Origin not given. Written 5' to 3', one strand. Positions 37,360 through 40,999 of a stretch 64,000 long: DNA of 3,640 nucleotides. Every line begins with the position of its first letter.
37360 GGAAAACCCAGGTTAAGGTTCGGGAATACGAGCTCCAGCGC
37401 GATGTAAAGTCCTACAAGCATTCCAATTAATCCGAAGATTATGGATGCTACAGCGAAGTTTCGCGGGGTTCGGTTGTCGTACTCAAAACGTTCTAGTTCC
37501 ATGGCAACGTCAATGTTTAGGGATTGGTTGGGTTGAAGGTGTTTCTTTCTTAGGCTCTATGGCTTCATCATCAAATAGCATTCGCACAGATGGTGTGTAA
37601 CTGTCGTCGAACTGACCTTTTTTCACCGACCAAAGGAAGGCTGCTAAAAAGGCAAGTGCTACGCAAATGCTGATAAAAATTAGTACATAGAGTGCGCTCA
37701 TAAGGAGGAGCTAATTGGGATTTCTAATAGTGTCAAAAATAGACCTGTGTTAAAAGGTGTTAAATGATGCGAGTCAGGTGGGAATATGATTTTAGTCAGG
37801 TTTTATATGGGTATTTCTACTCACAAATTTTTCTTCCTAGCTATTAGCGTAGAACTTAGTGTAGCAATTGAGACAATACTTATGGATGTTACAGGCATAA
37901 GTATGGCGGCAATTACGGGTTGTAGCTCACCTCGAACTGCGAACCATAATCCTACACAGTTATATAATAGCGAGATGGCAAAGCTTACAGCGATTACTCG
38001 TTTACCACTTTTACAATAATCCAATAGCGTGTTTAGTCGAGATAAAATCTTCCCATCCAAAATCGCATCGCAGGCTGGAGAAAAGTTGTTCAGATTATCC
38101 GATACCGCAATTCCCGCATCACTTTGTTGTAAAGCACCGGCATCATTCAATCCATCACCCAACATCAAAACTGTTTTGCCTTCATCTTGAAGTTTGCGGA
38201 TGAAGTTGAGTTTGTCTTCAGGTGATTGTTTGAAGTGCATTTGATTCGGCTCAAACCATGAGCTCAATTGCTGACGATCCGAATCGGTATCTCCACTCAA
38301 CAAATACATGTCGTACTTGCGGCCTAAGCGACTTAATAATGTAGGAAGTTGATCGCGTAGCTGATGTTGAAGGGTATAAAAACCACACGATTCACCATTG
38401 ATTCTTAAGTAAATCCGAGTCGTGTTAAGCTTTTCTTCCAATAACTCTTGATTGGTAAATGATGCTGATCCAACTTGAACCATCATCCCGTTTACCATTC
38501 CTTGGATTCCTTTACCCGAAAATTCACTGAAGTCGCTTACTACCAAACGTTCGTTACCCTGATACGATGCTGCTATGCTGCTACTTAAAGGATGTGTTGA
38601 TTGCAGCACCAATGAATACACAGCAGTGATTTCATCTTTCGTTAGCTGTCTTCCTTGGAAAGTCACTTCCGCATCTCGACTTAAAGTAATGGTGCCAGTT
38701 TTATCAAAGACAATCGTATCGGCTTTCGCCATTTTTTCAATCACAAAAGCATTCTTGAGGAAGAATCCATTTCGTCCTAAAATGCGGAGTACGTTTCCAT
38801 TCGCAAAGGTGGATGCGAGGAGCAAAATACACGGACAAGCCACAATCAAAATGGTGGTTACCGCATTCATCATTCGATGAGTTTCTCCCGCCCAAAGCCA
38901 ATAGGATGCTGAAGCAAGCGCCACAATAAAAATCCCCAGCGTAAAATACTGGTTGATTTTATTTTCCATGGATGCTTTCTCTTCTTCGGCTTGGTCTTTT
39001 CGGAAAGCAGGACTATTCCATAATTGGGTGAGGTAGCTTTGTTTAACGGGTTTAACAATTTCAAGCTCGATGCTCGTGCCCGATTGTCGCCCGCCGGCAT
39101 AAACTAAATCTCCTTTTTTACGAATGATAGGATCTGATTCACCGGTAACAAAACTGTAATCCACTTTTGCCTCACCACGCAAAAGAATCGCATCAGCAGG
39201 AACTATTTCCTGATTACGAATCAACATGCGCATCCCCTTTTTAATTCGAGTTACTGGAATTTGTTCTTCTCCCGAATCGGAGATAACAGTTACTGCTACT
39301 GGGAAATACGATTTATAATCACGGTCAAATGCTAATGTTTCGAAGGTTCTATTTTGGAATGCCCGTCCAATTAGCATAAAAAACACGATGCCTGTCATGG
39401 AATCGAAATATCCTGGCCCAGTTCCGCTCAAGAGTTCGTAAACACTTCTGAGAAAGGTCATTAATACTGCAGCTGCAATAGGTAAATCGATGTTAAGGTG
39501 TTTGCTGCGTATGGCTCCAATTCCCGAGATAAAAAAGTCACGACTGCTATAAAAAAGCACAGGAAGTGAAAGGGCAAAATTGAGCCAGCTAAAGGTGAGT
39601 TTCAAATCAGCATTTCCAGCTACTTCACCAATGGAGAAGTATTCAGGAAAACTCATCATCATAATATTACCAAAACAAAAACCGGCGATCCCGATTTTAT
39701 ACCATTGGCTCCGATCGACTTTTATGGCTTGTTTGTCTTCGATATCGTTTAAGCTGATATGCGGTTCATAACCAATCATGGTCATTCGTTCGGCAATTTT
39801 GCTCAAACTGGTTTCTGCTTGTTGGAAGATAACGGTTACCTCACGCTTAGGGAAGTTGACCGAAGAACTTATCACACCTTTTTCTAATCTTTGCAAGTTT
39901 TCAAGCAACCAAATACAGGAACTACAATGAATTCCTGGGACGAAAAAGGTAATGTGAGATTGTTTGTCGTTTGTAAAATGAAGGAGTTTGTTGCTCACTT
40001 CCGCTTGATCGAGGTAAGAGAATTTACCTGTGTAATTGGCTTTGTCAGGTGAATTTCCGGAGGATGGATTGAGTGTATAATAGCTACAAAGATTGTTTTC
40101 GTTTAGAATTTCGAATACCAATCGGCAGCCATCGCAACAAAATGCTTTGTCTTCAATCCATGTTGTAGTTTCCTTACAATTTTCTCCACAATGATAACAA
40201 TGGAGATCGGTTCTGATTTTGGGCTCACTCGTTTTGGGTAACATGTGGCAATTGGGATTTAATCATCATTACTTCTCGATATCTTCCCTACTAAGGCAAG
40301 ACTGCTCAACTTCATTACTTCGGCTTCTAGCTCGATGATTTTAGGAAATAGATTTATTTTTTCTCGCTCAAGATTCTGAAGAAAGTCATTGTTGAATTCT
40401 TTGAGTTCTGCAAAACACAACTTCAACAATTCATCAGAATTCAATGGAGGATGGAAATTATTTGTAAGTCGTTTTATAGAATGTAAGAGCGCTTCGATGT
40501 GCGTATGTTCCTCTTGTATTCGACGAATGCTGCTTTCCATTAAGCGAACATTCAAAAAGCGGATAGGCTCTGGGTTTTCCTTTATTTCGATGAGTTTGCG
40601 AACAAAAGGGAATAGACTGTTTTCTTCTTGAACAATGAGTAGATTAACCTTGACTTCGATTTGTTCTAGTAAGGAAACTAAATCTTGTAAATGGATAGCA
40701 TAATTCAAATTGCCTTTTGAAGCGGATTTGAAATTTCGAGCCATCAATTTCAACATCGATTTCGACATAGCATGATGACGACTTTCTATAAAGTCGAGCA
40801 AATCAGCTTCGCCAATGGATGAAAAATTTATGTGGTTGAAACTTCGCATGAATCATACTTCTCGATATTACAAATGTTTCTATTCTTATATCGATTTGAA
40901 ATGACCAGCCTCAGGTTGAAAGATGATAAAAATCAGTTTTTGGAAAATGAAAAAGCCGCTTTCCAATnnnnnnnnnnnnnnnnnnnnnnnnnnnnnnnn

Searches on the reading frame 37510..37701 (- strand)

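Call 4: search_protein_families(library=pfam, proteins=[window:37510-37701:-], max_evalue=0.01)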
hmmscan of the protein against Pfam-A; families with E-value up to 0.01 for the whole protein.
window:37510-37701:- (63 aa): 1 family
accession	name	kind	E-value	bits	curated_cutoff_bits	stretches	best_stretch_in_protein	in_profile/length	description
PF03597.20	FixS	-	4.4e-22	78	23.1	1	2-45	1-44/44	Cytochrome oxidase maturation protein cbb3-type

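Call 5: search_protein_families(library=ncbifam, proteins=[window:37510-37701:-], max_evalue=0.01)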
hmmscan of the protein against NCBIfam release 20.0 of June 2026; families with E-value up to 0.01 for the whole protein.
window:37510-37701:- (63 aa): 1 family
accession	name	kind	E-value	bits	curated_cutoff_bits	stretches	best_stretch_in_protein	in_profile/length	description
TIGR00847.1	ccoS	equivalog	5e-14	51.7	28.35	1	1-46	1-48/51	cbb3-type cytochrome oxidase assembly protein CcoS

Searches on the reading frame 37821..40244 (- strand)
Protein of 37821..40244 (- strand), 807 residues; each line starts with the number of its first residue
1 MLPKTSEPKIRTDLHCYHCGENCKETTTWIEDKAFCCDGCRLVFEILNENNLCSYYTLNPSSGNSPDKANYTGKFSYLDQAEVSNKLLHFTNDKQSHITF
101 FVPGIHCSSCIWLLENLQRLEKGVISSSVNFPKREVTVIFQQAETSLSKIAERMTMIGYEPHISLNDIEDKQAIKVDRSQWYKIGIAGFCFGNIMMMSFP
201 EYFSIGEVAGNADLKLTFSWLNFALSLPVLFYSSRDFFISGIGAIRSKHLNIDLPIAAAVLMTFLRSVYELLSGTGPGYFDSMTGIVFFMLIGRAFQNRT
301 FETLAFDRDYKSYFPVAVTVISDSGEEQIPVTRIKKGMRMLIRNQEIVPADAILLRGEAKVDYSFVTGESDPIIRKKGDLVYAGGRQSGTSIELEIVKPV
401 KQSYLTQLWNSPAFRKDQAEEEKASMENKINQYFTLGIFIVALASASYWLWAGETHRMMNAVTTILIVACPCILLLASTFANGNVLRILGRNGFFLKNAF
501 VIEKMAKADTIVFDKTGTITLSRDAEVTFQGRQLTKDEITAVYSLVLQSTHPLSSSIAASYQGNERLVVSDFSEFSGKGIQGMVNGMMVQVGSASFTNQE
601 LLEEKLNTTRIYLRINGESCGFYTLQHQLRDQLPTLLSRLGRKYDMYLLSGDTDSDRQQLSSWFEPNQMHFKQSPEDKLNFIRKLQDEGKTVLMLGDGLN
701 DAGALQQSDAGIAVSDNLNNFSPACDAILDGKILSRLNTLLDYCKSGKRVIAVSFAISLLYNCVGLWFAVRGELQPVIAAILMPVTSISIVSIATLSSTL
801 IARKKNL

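Call 4: search_protein_families(library=pfam, proteins=[window:37821-40244:-], max_evalue=0.01)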
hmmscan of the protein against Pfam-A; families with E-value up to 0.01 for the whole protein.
window:37821-40244:- (807 aa): 4 families
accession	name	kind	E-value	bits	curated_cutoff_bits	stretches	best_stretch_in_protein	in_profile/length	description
PF00122.25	E1-E2_ATPase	-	3.7e-31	108.5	28.1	1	315-489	4-178/181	E1-E2 ATPase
PF00702.32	Hydrolase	-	4.6e-19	70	26.4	1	509-708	2-190/191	haloacid dehalogenase-like hydrolase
PF12156.14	ATPase-cat_bd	-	7.3e-12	46.3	27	1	15-90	1-84/86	Putative metal-binding domain of cation transport ATPase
PF00403.32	HMA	-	1.4e-07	32.3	24.8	1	99-160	1-62/62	Heavy-metal-associated domain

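Call 5: search_protein_families(library=ncbifam, proteins=[window:37821-40244:-], max_evalue=0.01)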
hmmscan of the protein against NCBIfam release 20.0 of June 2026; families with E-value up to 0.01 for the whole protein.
window:37821-40244:- (807 aa): 24 families
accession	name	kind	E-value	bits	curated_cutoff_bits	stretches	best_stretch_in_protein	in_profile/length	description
TIGR01525.1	ATPase-IB_hvy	subfamily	9.6e-90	302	346.25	1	252-794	1-557/560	heavy metal translocating P-type ATPase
TIGR01511.1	ATPase-IB1_Cu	subfamily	4e-77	260.3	397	1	235-795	3-539/542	copper-translocating P-type ATPase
TIGR01512.1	ATPase-IB2_Cd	subfamily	3.7e-63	213.9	313.5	1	326-788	61-483/494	cadmium family heavy metal-translocating P-type ATPase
NF007952.0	PRK10671.1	equivalog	2.6e-55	188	1316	1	83-794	90-828/838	copper-exporting P-type ATPase CopA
TIGR01494.1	ATPase_P-type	subfamily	3.6e-46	157.6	62.3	1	315-715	33-411/478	HAD-IC family P-type ATPase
NF008262.1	PRK11033.1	equivalog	2.4e-45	155.2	1005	1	316-764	232-694/731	zinc/cadmium/mercury/lead-transporting ATPase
NF033775.1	P_type_ZntA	exception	1.6e-36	125.9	1240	1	319-766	240-697/732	Zn(II)/Cd(II)/Pb(II) translocating P-type ATPase ZntA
TIGR01497.1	kdpB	equivalog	6.5e-26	90.6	527.9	2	319-531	109-325/675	potassium-transporting ATPase subunit KdpB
TIGR01657.1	P-ATPase-V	hypoth_equivalog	9.9e-25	86.3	618.25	3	665-717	778-830/1055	ATP13A2 family polyamine export P-type ATPase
TIGR01647.1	ATPase-IIIA_H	equivalog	3.4e-23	81.8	615.5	2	318-538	94-318/755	plasma-membrane proton-efflux P-type ATPase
NF010609.0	PRK14010.1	equivalog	1.4e-17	63.1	1323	2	320-525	109-315/673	K(+)-transporting ATPase subunit B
TIGR01517.1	ATPase-IIB_Ca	equivalog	2.9e-17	62.1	507.05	2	317-525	157-377/882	calcium-translocating P-type ATPase, PMCA-type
TIGR01522.1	ATPase-IIA2_Ca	equivalog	2.5e-12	45.4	798.3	1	655-717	553-615/854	calcium-transporting P-type ATPase, PMR1-type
TIGR01106.1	ATPase-IIC_X-K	subfamily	2.1e-09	35.8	946.1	1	671-729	665-724/997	Na,H/K antiporter P-type ATPase subunit alpha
NF011702.0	PRK15122.1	subfamily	3.6e-09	35.1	975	1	656-733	608-685/907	magnesium-translocating P-type ATPase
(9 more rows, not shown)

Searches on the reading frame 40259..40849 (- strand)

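Call 4: search_protein_families(library=pfam, proteins=[window:40259-40849:-], max_evalue=0.01)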
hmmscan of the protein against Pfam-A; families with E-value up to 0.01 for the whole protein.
window:40259-40849:- (196 aa): 1 family
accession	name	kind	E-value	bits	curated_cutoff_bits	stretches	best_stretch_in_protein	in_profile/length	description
PF01814.28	Hemerythrin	-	0.00015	22.6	25.3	1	19-171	4-127/127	Hemerythrin HHE cation binding domain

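Call 5: search_protein_families(library=ncbifam, proteins=[window:40259-40849:-], max_evalue=0.01)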
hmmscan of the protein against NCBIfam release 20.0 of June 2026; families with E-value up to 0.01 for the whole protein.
window:40259-40849:- (196 aa): 4 families
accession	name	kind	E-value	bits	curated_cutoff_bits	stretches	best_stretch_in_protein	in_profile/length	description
TIGR03652.1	FeS_repair_RIC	equivalog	2.3e-16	60.3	204.7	1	6-170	60-215/216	iron-sulfur cluster repair di-iron protein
NF008221.0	PRK10992.1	equivalog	6.6e-08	32.3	254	1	8-172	66-217/220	iron-sulfur cluster repair protein YtfE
NF009777.0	PRK13276.1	equivalog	1.6e-05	24.9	259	1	9-171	70-223/224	iron-sulfur cluster repair di-iron protein ScdA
NF041614.1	FeSrepair_DnrN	equivalog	0.0041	17.4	300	0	18-172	16-155/157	iron-sulfur cluster repair protein DnrN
